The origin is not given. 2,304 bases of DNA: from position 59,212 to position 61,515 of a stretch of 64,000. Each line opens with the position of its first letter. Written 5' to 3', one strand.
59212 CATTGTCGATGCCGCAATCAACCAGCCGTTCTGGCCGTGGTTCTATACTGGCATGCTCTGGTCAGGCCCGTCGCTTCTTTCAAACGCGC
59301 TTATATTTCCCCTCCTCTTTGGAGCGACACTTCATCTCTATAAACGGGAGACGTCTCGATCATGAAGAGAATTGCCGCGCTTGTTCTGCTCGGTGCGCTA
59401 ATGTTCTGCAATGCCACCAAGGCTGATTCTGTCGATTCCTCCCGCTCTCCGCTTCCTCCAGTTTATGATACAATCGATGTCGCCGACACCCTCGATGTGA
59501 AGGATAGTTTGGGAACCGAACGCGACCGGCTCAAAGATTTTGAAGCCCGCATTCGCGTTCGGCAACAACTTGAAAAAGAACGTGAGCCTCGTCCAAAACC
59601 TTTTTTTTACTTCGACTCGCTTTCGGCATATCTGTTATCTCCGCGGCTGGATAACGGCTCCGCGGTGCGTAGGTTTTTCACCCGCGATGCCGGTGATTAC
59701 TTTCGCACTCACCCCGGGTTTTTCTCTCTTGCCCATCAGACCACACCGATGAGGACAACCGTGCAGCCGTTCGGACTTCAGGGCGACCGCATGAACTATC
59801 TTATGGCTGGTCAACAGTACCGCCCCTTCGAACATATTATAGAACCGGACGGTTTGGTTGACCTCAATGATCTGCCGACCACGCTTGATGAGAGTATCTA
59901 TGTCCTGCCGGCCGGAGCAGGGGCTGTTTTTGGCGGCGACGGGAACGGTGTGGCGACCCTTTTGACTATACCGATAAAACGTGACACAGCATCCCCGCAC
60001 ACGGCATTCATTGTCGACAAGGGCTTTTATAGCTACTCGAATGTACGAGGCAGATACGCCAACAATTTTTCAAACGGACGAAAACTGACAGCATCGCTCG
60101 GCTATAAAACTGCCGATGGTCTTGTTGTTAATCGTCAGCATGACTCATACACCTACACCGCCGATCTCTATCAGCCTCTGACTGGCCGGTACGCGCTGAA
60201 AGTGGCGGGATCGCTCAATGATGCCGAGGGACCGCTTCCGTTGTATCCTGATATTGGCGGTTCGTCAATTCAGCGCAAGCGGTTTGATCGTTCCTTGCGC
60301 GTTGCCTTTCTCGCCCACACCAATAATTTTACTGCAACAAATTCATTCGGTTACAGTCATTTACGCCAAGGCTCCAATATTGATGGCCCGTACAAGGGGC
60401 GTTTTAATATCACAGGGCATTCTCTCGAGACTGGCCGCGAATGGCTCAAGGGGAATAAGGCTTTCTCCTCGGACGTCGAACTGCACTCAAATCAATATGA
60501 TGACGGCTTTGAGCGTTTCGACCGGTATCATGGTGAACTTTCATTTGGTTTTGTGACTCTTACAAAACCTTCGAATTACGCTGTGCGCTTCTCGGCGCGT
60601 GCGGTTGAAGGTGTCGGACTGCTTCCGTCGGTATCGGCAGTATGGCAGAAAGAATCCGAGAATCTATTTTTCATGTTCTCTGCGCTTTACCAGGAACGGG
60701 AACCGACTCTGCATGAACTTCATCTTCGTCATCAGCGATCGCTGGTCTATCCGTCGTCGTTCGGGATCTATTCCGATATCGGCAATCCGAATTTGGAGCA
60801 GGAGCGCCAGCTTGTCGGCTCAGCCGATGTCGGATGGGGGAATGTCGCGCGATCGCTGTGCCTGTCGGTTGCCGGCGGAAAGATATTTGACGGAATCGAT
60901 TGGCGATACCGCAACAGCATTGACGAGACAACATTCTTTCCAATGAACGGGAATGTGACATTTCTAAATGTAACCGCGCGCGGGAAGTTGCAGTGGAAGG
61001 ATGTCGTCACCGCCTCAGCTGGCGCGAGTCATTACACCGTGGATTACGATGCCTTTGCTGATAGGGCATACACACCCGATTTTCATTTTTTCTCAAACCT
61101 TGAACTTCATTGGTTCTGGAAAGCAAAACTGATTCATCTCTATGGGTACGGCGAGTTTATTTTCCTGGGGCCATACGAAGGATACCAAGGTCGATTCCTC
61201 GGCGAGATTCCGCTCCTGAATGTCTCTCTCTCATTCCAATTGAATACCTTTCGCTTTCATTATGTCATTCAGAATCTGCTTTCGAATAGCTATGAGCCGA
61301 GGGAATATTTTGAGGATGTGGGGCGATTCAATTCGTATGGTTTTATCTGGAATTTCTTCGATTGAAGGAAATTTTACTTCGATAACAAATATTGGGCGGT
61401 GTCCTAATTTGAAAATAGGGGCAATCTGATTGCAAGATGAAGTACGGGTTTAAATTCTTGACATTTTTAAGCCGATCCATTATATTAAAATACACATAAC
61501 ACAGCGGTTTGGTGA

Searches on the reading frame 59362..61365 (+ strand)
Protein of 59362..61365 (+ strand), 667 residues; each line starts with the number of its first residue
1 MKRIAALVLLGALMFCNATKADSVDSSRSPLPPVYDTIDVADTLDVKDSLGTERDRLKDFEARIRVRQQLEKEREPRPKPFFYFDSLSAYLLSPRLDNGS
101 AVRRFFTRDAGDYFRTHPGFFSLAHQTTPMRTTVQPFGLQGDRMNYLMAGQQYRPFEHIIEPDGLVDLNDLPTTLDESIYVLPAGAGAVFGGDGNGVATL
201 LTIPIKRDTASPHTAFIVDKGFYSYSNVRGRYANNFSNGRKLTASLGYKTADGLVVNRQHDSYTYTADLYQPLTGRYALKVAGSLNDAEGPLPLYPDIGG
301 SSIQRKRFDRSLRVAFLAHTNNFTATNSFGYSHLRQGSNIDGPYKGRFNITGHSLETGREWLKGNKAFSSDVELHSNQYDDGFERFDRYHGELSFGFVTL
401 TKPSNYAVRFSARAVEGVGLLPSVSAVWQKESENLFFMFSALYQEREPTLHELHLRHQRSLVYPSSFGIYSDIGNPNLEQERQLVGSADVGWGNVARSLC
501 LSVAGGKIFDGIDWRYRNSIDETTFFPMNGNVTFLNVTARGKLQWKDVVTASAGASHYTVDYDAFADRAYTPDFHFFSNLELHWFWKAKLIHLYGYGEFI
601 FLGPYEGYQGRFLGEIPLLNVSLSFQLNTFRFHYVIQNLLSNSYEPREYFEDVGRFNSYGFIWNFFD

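Call 6: search_protein_families(library=pfam, proteins=[window:59362-61365:+], max_evalue=1)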
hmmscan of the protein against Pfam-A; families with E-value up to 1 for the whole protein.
window:59362-61365:+ (667 aa): 1 family
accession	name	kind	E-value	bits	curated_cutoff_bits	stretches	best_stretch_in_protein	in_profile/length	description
PF07715.20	Plug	-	0.0035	18.3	23.9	1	107-196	22-105/107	TonB-dependent Receptor Plug Domain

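Call 7: search_protein_families(library=ncbifam, proteins=[window:59362-61365:+], max_evalue=1)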
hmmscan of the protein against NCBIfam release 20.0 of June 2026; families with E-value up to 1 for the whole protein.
window:59362-61365:+ (667 aa): 0 families
